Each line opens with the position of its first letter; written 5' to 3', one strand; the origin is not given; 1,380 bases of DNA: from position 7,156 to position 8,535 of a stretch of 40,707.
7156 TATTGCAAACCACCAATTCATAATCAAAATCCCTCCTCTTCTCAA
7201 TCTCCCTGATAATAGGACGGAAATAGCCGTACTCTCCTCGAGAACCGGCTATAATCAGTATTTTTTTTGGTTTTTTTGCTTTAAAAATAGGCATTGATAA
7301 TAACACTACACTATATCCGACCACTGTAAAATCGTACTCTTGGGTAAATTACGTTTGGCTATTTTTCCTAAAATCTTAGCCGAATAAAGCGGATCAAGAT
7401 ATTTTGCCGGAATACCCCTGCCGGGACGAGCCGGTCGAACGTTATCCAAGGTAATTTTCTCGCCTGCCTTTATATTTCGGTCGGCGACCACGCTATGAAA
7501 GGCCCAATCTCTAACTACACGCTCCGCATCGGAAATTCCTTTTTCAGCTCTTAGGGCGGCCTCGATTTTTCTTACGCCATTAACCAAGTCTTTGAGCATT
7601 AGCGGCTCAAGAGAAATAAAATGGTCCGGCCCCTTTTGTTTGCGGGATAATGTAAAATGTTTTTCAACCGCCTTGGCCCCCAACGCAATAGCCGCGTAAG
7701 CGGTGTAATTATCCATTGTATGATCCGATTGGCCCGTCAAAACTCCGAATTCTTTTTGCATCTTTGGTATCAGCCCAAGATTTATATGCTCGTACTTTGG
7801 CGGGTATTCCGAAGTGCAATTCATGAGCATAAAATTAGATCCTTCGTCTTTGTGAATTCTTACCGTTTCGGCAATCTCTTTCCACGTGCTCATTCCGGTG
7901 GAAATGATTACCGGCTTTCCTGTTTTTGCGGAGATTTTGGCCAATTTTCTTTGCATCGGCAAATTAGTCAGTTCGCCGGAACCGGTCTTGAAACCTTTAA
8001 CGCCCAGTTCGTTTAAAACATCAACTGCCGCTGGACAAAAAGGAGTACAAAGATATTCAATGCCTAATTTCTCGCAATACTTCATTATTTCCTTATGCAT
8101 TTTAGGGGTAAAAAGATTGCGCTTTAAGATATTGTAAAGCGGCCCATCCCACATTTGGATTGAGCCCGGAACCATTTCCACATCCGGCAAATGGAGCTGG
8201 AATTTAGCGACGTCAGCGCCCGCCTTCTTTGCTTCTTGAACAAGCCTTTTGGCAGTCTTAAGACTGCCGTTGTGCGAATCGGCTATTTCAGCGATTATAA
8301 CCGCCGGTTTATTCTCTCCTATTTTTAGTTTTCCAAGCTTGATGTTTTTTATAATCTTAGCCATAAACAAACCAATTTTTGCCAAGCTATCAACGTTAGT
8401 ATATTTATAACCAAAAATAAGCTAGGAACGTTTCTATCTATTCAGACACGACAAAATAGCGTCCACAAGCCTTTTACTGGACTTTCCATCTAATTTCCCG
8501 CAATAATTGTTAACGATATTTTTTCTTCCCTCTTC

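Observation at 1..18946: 14-gene co-directional glycan operon with a complete CMP-nonulosonic (sialic-acid-type) branch plus heavy tailoring, in a CPR-like genome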

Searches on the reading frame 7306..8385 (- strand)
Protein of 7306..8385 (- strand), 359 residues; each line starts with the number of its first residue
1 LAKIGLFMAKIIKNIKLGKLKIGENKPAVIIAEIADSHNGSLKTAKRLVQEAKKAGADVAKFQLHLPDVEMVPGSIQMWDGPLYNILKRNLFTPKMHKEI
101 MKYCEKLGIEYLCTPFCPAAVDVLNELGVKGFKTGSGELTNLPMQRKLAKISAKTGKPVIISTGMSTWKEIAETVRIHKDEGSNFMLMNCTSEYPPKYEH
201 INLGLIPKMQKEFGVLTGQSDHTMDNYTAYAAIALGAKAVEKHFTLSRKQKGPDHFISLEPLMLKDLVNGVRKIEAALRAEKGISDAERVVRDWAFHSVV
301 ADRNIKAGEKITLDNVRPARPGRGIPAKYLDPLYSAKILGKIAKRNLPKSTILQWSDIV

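Call 3: search_protein_families(library=pfam, proteins=[window:7306-8385:-], max_evalue=0.01)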
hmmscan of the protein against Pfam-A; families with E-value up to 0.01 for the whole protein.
window:7306-8385:- (359 aa): 2 families
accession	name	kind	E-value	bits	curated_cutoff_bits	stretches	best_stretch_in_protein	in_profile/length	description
PF03102.20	NeuB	-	5e-70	236.1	22.1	1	48-279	1-237/241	NeuB family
PF08666.17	SAF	-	4.7e-10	40.3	21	1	298-359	3-63/63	SAF domain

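Call 5: search_protein_families(library=ncbifam, proteins=[window:7306-8385:-], max_evalue=0.001)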
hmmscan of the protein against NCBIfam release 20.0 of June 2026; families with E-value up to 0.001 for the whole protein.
window:7306-8385:- (359 aa): 2 families
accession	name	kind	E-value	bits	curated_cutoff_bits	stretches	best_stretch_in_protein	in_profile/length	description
TIGR03569.1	NeuB_NnaB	equivalog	1.4e-87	293.9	399.65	1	29-349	2-325/329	N-acetylneuraminate synthase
TIGR03586.1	PseI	equivalog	1.4e-72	244.7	340.25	1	28-347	2-321/327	pseudaminic acid synthase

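Call 11: search_solved_structures(query=window:7306-8385:-, max_evalue=0.00001, show_alignments=2)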
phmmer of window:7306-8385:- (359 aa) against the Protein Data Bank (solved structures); distinct sequences matched with E-value up to 0.00001: 8.
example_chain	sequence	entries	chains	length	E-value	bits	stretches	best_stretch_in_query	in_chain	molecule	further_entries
1xuu_A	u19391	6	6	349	5.5e-59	203.4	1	15-358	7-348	polysialic acid capsule biosynthesis protein SiaC | N-acetylneuraminate synthase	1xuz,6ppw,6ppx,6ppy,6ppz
4ipj_A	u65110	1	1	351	1.4e-58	202.1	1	14-358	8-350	Polysialic acid capsule biosynthesis protein SiaC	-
4ipi_A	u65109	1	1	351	3.6e-58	200.7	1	14-358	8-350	Polysialic acid capsule biosynthesis protein SiaC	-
2wqp_A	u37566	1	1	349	1.4e-57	198.8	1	15-358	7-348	POLYSIALIC ACID CAPSULE BIOSYNTHESIS PROTEIN SIAC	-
8h2c_A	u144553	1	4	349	4.1e-41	144.6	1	24-345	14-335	Pseudaminic acid synthase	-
1vli_A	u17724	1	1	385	9.4e-41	143.4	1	18-358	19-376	Spore coat polysaccharide biosynthesis protein spsE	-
6ncs_A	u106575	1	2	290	5.5e-32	114.6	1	13-278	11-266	N-acetylneuraminic acid (Sialic acid) synthetase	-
3g8r_A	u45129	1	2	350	8.6e-21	77.8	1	27-321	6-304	Probable spore coat polysaccharide biosynthesis protein E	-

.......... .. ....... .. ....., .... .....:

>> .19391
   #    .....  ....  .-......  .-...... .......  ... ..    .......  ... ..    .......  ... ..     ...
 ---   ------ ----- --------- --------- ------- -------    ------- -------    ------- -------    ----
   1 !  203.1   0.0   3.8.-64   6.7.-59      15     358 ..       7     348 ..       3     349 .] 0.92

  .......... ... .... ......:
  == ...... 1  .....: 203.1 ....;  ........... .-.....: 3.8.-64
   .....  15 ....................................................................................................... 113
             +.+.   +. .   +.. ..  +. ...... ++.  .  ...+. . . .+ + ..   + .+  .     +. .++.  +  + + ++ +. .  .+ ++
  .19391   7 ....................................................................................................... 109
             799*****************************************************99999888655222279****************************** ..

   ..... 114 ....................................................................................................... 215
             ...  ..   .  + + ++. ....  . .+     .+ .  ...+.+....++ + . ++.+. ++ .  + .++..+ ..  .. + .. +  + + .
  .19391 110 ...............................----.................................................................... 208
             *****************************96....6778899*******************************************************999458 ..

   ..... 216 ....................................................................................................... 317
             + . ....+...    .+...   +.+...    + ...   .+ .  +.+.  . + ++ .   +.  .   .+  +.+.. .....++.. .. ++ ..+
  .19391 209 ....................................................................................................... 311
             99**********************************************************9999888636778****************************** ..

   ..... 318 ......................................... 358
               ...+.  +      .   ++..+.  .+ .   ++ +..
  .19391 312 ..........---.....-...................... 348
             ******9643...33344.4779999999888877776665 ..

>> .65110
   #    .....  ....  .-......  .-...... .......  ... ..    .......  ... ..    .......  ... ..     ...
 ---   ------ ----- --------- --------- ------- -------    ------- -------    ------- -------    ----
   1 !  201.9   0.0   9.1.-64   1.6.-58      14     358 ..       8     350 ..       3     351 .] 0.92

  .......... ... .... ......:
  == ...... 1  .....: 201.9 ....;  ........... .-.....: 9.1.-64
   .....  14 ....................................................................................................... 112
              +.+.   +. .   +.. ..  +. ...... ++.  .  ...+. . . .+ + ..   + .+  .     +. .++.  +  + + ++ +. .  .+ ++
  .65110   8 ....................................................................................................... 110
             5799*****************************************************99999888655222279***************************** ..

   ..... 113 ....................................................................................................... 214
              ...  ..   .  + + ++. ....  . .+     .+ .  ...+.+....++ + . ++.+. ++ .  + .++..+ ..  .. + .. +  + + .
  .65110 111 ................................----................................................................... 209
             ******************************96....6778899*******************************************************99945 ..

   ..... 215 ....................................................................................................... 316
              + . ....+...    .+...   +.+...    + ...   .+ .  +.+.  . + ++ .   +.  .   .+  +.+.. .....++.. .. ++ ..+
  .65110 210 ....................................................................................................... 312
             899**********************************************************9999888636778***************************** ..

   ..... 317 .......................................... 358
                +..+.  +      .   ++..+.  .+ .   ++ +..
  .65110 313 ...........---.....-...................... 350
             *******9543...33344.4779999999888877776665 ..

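Call 23: find_homologous_proteins(query=window:7306-8364:-, max_evalue=1e-20)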
Query window:7306-8364:- (352 aa): 3951 proteins with E <= 1e-20 among 7943 candidates; the best 120 are listed.
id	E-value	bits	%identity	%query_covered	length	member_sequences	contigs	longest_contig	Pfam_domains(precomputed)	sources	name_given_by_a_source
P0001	2.1e-233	792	100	100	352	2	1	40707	PF03102.21,PF08666.18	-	-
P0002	3.3e-213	725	91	100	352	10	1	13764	PF03102.21,PF08666.18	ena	-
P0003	2.1e-190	650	82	99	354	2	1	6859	PF03102.21,PF08666.18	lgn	-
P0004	1.0e-181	622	81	94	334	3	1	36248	PF03102.21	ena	-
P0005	1.1e-170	585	73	99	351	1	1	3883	PF03102.21,PF08666.18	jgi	jgi:N-acetylneuraminate synthase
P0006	2.3e-170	584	72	99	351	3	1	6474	PF03102.21,PF08666.18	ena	-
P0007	1.7e-169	581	71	99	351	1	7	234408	PF03102.21,PF08666.18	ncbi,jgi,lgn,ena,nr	ncbi:MAG: hypothetical protein A3J72_07160 [Nitrospirae bacterium RIFCSPHIGHO2_02_FULL_40_19]|nr:MAG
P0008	1.1e-168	579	73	98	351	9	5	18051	PF03102.21,PF08666.18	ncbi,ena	ncbi:MAG: N-acetylneuraminate synthase family protein [Patescibacteria group bacterium]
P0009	3.1e-168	577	71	99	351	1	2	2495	PF03102.21,PF08666.18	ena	-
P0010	1.0e-167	576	71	99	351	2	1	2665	PF03102.21,PF08666.18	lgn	-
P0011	2.6e-167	574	70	99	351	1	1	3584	PF03102.21,PF08666.18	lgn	-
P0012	4.1e-167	574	72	99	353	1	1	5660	PF03102.21,PF08666.18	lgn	-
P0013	7.2e-167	573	71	99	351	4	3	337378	PF03102.21,PF08666.18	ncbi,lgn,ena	-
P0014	1.9e-165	568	71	99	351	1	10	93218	PF03102.21,PF08666.18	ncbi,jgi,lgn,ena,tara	jgi:N-acetylneuraminate synthase|tara:strand:+ start:6118 stop:7173 length:1056 start_codon:yes stop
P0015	3.2e-165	568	72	99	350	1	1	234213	PF03102.21,PF08666.18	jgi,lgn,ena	-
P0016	4.8e-165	567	70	99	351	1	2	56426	PF03102.21,PF08666.18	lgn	-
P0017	9.5e-165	566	70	99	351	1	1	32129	PF03102.21,PF08666.18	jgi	jgi:N-acetylneuraminate synthase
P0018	6.8e-164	563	72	98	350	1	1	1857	PF03102.21,PF08666.18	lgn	-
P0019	8.2e-164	563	70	99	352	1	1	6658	PF03102.21,PF08666.18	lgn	-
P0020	9.2e-164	563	70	99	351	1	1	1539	PF03102.21,PF08666.18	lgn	-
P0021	1.0e-163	563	71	99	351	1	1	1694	PF03102.21,PF08666.18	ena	-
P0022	1.1e-163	562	70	98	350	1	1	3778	PF03102.21,PF08666.18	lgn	-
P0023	2.7e-163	561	71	99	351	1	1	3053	PF03102.21,PF08666.18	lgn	-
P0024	5.1e-163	560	70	99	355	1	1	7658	PF03102.21,PF08666.18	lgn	-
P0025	6.3e-163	560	69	99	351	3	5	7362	PF03102.21,PF08666.18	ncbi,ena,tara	tara:strand:- start:938 stop:1993 length:1056 start_codon:yes stop_codon:yes gene_type:complete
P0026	1.2e-162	559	71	98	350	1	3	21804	PF03102.21,PF08666.18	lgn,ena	-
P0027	5.7e-162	557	71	99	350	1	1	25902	PF03102.21,PF08666.18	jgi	jgi:sialic acid synthase SpsE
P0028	6.5e-162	557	70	99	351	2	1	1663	PF03102.21,PF08666.18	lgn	-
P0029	1.8e-161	555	71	99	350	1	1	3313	PF03102.21,PF08666.18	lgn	-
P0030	2.1e-161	555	69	98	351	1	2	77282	PF03102.21,PF08666.18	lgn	-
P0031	4.0e-161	554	68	99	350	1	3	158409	PF03102.21,PF08666.18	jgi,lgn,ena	-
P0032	6.9e-161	553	69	99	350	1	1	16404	PF03102.21,PF08666.18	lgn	-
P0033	1.1e-160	553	68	100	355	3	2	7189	PF03102.21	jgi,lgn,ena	-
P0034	2.1e-160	552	69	99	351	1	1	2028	PF03102.21,PF08666.18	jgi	-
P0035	4.9e-160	550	69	99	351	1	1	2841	PF03102.21,PF08666.18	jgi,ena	-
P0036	4.9e-160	550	69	99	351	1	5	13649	PF03102.21,PF08666.18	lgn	-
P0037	5.0e-160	550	70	99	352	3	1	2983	PF03102.21,PF08666.18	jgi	-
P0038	6.1e-160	550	69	99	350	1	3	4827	PF03102.21,PF08666.18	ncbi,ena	-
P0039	8.9e-160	550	68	100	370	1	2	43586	PF03102.21,PF08666.18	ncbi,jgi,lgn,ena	ncbi:MAG: N-acetylneuraminate synthase family protein [Candidatus Paceibacterota bacterium]|jgi:N-ac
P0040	1.4e-159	549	69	99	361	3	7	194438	PF03102.21,PF08666.18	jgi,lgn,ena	-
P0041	2.4e-159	548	69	99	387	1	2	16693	PF03102.21,PF08666.18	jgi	-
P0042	2.5e-159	548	70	99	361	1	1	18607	PF03102.21,PF08666.18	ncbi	-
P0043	2.9e-159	548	66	99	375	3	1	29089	PF03102.21,PF08666.18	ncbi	-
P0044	3.4e-159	548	70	97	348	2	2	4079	PF03102.21,PF08666.18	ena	-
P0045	3.7e-159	548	70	99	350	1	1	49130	PF03102.21,PF08666.18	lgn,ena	-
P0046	4.3e-159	547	69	99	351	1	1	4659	PF03102.21,PF08666.18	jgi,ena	-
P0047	5.5e-159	547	69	99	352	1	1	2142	PF03102.21,PF08666.18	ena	-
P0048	9.4e-159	546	72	93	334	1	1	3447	PF03102.21,PF08666.18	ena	-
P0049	1.6e-158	545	68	99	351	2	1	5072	PF03102.21,PF08666.18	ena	-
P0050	2.0e-158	545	66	99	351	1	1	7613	PF03102.21,PF08666.18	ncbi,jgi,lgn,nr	ncbi:N-acetylneuraminate synthase family protein [bacterium]|nr:N-acetylneuraminate synthase family 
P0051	6.7e-158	543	68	98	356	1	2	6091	PF03102.21,PF08666.18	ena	-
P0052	1.5e-157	542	68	99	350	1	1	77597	PF03102.21,PF08666.18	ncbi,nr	ncbi:N-acetylneuraminate synthase family protein [Candidatus Kaiserbacteria bacterium]|nr:N-acetylne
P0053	1.5e-157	542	68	99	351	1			PF03102.21,PF08666.18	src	-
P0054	1.6e-157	542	69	99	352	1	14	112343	PF03102.21,PF08666.18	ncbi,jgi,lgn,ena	-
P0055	1.7e-157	542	72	94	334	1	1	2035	PF03102.21,PF08666.18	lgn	-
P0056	8.2e-157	540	70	99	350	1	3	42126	PF03102.21,PF08666.18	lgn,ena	-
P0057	2.1e-156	538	70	95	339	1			PF03102.21,PF08666.18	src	-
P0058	2.4e-156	538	67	99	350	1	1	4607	PF03102.21,PF08666.18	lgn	-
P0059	6.1e-156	537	69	94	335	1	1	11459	PF03102.21,PF08666.18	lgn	-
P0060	6.7e-156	537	68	99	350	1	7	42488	PF03102.21,PF08666.18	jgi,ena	-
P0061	8.8e-156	536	68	98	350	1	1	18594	PF03102.21,PF08666.18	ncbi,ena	-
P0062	1.0e-155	536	68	99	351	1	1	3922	PF03102.21,PF08666.18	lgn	-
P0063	1.6e-155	536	69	99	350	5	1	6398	PF03102.21,PF08666.18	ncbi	-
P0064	3.7e-155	534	66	99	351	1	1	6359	PF03102.21,PF08666.18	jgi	jgi:sialic acid synthase SpsE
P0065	2.3e-154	532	68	99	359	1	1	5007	PF03102.21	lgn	-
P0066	1.9e-153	529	69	96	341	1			PF03102.21,PF08666.18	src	-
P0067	3.8e-153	528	70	94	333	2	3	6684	PF03102.21,PF08666.18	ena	-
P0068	5.5e-153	527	68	99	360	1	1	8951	PF03102.21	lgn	-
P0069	4.2e-152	524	66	99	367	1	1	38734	PF03102.21,PF08666.18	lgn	-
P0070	5.4e-152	524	69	94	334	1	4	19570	PF03102.21,PF08666.18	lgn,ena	-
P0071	6.1e-152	524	65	99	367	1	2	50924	PF03102.21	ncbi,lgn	-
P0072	7.4e-152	524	69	94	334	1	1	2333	PF03102.21,PF08666.18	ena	-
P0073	8.9e-152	523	67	99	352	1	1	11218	PF03102.21,PF08666.18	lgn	-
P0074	3.7e-151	521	68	94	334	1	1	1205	PF03102.21,PF08666.18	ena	-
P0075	4.0e-151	521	65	98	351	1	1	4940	PF03102.21,PF08666.18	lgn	-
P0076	9.2e-151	520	65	99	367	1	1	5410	PF03102.21,PF08666.18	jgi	-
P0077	2.1e-150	519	66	99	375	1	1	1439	PF03102.21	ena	-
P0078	4.1e-150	518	65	99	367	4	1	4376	PF03102.21,PF08666.18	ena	-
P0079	9.9e-150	517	67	99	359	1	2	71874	PF03102.21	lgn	-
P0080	4.7e-149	514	66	99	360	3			PF03102.21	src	-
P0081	4.8e-149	514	64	99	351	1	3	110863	PF03102.21,PF08666.18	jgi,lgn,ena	-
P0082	5.7e-149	514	65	99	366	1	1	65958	PF03102.21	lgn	-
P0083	7.0e-149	514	66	97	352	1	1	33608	PF03102.21,PF08666.18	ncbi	-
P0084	7.6e-149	514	65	98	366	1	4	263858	PF03102.21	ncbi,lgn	-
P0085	1.6e-147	509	66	99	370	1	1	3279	PF03102.21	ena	-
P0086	1.5e-146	506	65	99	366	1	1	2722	PF03102.21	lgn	-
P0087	2.9e-146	505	64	99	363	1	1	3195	PF03102.21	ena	-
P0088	5.3e-145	501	64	99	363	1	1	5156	PF03102.21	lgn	-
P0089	1.4e-144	500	66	99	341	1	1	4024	PF03102.21,PF08666.18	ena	-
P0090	5.2e-144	498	63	99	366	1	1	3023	PF03102.21,PF08666.18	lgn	-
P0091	1.5e-143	496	64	98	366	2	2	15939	PF03102.21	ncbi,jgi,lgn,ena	ncbi:MAG: N-acetylneuraminate synthase family protein [Candidatus Paceibacterota bacterium]|jgi:N-ac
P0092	3.3e-143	495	64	99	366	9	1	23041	PF03102.21,PF08666.18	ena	-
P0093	1.1e-142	493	64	99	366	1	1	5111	PF03102.21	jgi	jgi:sialic acid synthase SpsE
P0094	3.6e-141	488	62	99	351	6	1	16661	PF03102.21,PF08666.18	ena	-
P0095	5.6e-141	488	62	99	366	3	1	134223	PF03102.21,PF08666.18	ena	-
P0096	6.4e-141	488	62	98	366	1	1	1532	PF03102.21,PF08666.18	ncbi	-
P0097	1.1e-140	487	63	99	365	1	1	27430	PF03102.21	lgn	-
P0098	1.7e-140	486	63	99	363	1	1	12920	PF03102.21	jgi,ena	-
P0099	1.1e-139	484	91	66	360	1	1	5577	PF03102.21,PF00953.27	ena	-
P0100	2.5e-139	482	63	99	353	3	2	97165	PF03102.21,PF08666.18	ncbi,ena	-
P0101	3.0e-139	482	61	98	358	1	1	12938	PF03102.21,PF08666.18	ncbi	-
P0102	5.0e-138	478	60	99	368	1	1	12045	PF03102.21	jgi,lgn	-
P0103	6.0e-138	478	61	99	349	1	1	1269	PF03102.21,PF08666.18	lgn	-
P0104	2.9e-137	476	60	99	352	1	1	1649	PF03102.21,PF08666.18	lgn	-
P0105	6.8e-137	474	60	99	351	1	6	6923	PF03102.21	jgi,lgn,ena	-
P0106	5.6e-135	468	62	99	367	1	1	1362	PF03102.21,PF08666.18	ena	-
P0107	9.0e-135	467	59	99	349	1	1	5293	PF03102.21,PF08666.18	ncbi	-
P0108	3.1e-134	466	58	99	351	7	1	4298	PF03102.21,PF08666.18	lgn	-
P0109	4.8e-134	465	60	97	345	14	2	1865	PF03102.21,PF08666.18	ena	-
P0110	7.2e-134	464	61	98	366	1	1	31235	PF03102.21,PF08666.18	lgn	-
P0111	1.1e-133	464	61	98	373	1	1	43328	PF03102.21,PF08666.18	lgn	-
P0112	2.7e-133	462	59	99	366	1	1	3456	PF03102.21,PF08666.18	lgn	-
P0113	4.1e-133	462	59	99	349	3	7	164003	PF03102.21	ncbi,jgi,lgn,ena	ncbi:MAG TPA: N-acetylneuraminate synthase family protein [Candidatus Paceibacterota bacterium]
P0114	7.8e-133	461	59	99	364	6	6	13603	PF03102.21,PF08666.18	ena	-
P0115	8.8e-133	461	60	98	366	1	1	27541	PF03102.21,PF08666.18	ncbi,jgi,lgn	-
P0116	1.0e-132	461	60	98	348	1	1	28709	PF03102.21,PF08666.18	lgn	-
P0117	1.2e-132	460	58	99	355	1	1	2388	PF03102.21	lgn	-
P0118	2.0e-132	460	57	99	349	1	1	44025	PF03102.21,PF08666.18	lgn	-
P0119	2.3e-132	459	58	99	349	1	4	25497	PF03102.21,PF08666.18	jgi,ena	-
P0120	8.6e-132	458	58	99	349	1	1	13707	PF03102.21,PF08666.18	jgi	-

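Call 24: find_encoding_contigs(protein=P0004, flank=10000, max_places=2)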
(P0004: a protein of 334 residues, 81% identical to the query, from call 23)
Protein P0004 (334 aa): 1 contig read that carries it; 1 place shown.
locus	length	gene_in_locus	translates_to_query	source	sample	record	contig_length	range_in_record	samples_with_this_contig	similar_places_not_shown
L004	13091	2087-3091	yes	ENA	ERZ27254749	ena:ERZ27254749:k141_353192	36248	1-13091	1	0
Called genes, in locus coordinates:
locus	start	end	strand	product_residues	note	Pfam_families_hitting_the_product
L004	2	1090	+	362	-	?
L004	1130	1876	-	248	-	PF13489:Methyltransf_23, PF13649:Methyltransf_25, PF13847:Methyltransf_31, PF08241:Methyltransf_11, PF08242:Methyltransf_12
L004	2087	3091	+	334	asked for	PF03102:NeuB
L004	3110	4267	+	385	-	PF02350:Epimerase_2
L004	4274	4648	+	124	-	PF00571:CBS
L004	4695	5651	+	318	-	PF03721:UDPG_MGDP_dh_N, PF00984:UDPG_MGDP_dh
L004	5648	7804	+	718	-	PF04932:Wzy_C, PF21033:RMD1-3 (faint), PF13428:TPR_14 (faint), PF07719:TPR_2 (faint), PF13181:TPR_8 (faint), PF14559:TPR_19 (faint)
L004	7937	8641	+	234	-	-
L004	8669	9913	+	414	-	PF01471:PG_binding_1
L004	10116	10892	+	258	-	PF00483:NTP_transferase, PF12804:NTP_transf_3 (weak)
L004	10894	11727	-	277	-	PF00892:EamA (faint)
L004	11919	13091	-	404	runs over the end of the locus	PF01943:Polysacc_synt, PF03023:MurJ (weak), PF13440:Polysacc_synt_3, PF01554:MatE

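Call 25: find_encoding_contigs(protein=P0013, flank=10000, max_places=2)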
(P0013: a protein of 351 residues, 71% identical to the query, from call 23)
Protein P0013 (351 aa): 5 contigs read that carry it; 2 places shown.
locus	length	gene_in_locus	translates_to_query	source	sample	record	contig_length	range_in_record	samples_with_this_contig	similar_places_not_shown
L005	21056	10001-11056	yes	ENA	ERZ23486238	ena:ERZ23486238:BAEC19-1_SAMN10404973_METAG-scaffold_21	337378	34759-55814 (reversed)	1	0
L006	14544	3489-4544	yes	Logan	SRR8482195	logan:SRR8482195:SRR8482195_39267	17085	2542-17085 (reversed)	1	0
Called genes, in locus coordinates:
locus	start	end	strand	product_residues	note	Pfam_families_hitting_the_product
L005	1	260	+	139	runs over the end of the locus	PF01467:CTP_transf_like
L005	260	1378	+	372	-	PF13439:Glyco_transf_4, PF13579:Glyco_trans_4_4 (faint), PF20706:GT4-conflict, PF00534:Glycos_transf_1, PF13692:Glyco_trans_1_4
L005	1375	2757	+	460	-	PF02350:Epimerase_2 (faint), PF04464:Glyphos_transf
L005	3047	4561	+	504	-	PF02310:B12-binding (weak), PF04055:Radical_SAM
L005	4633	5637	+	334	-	PF01522:Polysacc_deac_1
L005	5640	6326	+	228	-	PF05711:TylF, PF13578:Methyltransf_24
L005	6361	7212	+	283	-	PF00685:Sulfotransfer_1, PF13469:Sulfotransfer_3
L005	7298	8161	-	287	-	PF13489:Methyltransf_23, PF13847:Methyltransf_31, PF08241:Methyltransf_11, PF08242:Methyltransf_12, PF13649:Methyltransf_25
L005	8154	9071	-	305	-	PF00685:Sulfotransfer_1, PF13469:Sulfotransfer_3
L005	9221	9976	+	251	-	PF02348:CTP_transf_3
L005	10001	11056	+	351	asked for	PF03102:NeuB, PF08666:SAF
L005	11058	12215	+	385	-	PF02350:Epimerase_2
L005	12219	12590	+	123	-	PF00571:CBS (faint)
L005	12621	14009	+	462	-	-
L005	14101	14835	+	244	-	PF02348:CTP_transf_3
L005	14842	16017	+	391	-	PF22725:GFO_IDH_MocA_C3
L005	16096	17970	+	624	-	PF03102:NeuB, PF08666:SAF (weak), PF01261:AP_endonuc_2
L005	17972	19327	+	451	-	PF02826:2-Hacid_dh_C (faint), PF03721:UDPG_MGDP_dh_N, PF07992:Pyr_redox_2 (weak), PF00984:UDPG_MGDP_dh, PF03720:UDPG_MGDP_dh_C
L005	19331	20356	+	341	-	PF01370:Epimerase, PF04321:RmlD_sub_bind, PF05368:NmrA (weak), PF01073:3Beta_HSD, PF07993:NAD_binding_4 (weak), PF16363:GDP_Man_Dehyd, PF02719:Polysacc_synt_2 (weak)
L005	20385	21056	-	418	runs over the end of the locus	PF01943:Polysacc_synt, PF13440:Polysacc_synt_3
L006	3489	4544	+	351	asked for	PF03102:NeuB, PF08666:SAF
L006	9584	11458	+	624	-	PF03102:NeuB, PF08666:SAF (weak), PF01261:AP_endonuc_2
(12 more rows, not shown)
